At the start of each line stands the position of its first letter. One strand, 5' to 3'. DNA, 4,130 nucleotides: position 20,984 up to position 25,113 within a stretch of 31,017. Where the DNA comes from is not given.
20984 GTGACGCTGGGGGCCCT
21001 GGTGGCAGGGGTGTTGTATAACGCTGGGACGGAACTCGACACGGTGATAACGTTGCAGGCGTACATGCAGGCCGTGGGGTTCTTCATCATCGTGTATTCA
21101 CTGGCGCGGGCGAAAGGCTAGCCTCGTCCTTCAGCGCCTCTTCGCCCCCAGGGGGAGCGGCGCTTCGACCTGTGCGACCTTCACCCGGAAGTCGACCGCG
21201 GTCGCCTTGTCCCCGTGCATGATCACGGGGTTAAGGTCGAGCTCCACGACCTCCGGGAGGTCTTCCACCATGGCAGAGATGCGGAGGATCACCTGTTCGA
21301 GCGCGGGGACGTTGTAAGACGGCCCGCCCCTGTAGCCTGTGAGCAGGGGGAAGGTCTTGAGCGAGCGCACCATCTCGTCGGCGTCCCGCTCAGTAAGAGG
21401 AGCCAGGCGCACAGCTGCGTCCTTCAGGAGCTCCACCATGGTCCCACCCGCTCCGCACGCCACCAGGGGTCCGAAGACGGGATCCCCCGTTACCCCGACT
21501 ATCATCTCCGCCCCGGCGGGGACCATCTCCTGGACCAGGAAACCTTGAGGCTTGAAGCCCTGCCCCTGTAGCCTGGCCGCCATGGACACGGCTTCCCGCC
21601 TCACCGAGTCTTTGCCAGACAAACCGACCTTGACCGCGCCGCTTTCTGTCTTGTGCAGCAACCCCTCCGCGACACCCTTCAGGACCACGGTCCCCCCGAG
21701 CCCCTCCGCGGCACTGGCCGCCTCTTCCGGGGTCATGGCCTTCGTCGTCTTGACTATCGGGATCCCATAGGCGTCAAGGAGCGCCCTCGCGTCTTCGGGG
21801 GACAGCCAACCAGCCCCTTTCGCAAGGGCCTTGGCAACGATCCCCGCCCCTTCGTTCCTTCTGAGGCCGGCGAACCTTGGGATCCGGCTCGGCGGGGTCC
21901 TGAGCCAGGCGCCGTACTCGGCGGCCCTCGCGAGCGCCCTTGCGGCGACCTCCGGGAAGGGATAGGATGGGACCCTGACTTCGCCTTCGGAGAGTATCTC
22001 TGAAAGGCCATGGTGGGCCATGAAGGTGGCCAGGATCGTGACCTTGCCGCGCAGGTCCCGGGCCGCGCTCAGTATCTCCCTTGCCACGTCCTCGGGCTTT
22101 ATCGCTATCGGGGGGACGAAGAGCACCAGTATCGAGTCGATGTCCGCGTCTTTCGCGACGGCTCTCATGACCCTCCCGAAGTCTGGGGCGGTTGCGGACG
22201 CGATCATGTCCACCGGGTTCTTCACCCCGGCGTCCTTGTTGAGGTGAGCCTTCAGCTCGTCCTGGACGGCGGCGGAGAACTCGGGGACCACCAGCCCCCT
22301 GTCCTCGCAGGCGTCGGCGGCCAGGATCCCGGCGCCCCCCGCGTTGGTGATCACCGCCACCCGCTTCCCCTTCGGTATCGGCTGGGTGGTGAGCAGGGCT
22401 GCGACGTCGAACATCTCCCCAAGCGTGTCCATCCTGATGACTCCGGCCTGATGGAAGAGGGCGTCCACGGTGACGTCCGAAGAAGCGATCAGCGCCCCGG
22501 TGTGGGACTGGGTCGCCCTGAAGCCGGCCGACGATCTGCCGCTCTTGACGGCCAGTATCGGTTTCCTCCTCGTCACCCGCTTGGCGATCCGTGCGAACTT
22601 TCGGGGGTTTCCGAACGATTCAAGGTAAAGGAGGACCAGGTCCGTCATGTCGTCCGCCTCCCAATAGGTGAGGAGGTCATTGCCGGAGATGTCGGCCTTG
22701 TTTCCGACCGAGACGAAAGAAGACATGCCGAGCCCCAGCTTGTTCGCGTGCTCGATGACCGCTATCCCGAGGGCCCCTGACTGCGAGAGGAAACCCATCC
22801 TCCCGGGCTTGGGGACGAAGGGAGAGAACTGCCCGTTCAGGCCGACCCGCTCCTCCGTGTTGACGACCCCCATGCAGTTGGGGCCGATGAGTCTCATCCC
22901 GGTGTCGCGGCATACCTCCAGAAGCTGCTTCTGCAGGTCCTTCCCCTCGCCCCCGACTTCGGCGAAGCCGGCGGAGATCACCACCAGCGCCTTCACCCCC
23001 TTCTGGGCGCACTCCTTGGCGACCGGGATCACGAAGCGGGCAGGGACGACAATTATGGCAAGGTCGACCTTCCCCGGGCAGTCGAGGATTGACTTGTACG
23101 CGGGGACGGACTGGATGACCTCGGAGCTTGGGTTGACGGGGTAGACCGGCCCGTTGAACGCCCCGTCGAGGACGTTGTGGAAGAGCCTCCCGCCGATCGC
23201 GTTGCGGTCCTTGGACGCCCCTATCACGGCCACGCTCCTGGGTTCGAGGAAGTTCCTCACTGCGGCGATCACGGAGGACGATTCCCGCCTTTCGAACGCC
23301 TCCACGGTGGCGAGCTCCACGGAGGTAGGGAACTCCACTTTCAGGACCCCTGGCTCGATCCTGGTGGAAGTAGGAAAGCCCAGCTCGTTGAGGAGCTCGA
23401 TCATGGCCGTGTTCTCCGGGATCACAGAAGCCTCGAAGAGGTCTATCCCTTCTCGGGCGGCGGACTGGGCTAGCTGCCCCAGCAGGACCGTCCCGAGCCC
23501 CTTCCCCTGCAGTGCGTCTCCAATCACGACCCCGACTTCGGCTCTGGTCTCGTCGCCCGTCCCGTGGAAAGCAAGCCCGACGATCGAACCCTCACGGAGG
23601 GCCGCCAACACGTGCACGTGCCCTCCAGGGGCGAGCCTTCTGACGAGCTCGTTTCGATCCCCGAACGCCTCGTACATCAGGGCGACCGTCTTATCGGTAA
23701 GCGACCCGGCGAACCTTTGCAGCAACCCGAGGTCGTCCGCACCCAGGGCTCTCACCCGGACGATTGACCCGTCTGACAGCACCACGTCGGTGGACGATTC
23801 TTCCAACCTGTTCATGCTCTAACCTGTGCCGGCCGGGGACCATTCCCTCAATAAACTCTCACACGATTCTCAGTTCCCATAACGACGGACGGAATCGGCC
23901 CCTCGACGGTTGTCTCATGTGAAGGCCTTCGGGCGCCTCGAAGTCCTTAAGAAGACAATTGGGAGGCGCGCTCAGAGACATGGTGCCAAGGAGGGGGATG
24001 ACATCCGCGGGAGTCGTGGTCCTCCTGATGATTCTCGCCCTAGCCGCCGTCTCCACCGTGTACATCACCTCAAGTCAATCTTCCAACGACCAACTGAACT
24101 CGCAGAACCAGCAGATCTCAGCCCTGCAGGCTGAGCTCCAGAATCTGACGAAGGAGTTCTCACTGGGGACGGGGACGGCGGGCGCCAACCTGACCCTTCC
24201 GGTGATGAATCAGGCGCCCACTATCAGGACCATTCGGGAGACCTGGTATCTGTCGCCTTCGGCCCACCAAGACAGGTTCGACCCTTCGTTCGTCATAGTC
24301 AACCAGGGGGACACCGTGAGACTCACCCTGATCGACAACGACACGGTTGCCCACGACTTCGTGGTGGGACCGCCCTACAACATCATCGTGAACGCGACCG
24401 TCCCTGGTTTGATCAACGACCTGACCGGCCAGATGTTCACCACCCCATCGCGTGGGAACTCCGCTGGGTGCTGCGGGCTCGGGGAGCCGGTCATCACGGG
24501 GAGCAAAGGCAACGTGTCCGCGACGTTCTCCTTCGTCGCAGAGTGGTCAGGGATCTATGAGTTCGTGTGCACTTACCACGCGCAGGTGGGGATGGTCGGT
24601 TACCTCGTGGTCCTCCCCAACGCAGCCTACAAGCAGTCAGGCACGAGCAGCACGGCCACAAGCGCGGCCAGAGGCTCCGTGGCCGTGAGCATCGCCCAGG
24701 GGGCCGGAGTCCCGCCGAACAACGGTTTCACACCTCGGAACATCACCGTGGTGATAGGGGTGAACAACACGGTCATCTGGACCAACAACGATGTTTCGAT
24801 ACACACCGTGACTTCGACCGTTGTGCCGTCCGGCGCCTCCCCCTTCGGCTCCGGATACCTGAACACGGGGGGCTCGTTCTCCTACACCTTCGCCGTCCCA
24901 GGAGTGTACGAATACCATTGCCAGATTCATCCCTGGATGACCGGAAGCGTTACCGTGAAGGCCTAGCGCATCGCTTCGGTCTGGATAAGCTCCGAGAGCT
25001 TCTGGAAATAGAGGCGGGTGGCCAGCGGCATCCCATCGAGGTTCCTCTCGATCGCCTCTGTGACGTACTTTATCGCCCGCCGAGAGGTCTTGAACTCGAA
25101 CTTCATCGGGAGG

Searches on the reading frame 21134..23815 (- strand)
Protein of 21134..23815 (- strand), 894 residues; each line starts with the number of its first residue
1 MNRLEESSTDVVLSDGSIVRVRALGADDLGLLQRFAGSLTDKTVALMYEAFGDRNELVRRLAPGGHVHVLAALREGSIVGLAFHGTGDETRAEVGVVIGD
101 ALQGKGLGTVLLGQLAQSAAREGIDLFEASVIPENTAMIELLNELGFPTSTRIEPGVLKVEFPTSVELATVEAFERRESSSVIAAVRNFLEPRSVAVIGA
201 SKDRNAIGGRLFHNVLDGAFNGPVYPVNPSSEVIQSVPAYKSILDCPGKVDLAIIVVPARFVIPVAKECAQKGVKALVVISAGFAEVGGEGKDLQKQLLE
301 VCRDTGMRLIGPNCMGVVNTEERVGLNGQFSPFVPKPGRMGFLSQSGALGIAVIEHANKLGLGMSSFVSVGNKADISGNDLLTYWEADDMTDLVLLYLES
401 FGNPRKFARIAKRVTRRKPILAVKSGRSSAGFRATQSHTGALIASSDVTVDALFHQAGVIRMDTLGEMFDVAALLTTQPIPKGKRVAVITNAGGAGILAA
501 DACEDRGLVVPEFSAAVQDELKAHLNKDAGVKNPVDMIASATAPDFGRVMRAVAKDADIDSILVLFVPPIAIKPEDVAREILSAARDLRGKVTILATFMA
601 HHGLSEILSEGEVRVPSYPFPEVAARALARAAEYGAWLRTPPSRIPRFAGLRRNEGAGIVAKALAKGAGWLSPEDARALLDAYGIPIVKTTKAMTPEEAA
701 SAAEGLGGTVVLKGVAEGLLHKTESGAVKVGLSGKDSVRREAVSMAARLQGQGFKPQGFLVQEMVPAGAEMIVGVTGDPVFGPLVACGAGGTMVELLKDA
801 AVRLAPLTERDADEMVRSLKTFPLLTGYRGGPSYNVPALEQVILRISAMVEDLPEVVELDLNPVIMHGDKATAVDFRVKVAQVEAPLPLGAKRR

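Call 34: search_protein_families(library=pfam, proteins=[window:21134-23815:-], max_evalue=0.01)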
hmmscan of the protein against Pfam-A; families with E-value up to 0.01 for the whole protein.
window:21134-23815:- (894 aa): 10 families
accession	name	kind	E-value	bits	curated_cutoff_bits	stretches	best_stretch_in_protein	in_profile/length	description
PF13549.11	ATP-grasp_5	-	5.3e-73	245.5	27.6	1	662-880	1-221/221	ATP-grasp domain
PF13607.11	Succ_CoA_lig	-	8.4e-52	175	27.4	1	337-475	1-138/138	Succinyl-CoA ligase like flavodoxin domain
PF13380.12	CoA_binding_2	-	1.8e-23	83.6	22.8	1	193-319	1-115/116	CoA binding domain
PF02629.25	CoA_binding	-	2.1e-14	54.5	22.3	1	192-283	3-97/97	CoA binding domain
PF00583.31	Acetyltransf_1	-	1.5e-09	38.6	20.7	1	62-147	30-116/116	Acetyltransferase (GNAT) family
PF19045.5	Ligase_CoA_2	-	2e-07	31.6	23.7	1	486-590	1-105/162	Ligase-CoA domain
PF13302.13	Acetyltransf_3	-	2.7e-06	28.6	25.4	1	73-147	60-137/138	Acetyltransferase (GNAT) domain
PF08445.16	FR47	-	7.9e-05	23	22.1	1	97-149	28-79/86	FR47-like protein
PF13508.13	Acetyltransf_7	-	0.00085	20.1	27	1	67-147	3-82/84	Acetyltransferase (GNAT) domain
PF13673.13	Acetyltransf_10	-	0.0039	17.6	23.6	1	51-137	16-98/128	Acetyltransferase (GNAT) domain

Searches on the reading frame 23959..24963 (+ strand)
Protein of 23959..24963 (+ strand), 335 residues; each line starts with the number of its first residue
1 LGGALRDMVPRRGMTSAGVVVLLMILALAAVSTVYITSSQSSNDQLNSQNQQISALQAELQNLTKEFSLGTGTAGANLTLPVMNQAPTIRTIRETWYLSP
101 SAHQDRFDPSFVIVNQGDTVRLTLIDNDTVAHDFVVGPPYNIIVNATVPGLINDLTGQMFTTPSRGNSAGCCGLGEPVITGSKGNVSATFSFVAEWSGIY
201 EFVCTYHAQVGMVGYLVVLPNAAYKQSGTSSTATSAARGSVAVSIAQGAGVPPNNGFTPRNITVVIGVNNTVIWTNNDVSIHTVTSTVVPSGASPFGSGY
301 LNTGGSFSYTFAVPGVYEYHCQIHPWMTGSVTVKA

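Call 34: search_protein_families(library=pfam, proteins=[window:23959-24963:+], max_evalue=0.01)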
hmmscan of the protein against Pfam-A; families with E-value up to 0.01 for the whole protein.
window:23959-24963:+ (335 aa): 2 families
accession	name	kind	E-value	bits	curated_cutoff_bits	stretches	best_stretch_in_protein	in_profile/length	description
PF13473.12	Cupredoxin_1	-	4.2e-11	43.2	27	1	232-333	14-104/104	Cupredoxin-like domain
PF00127.26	Copper-bind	-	5.6e-11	43.2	21.2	2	257-334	14-99/99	Copper binding proteins, plastocyanin/azurin family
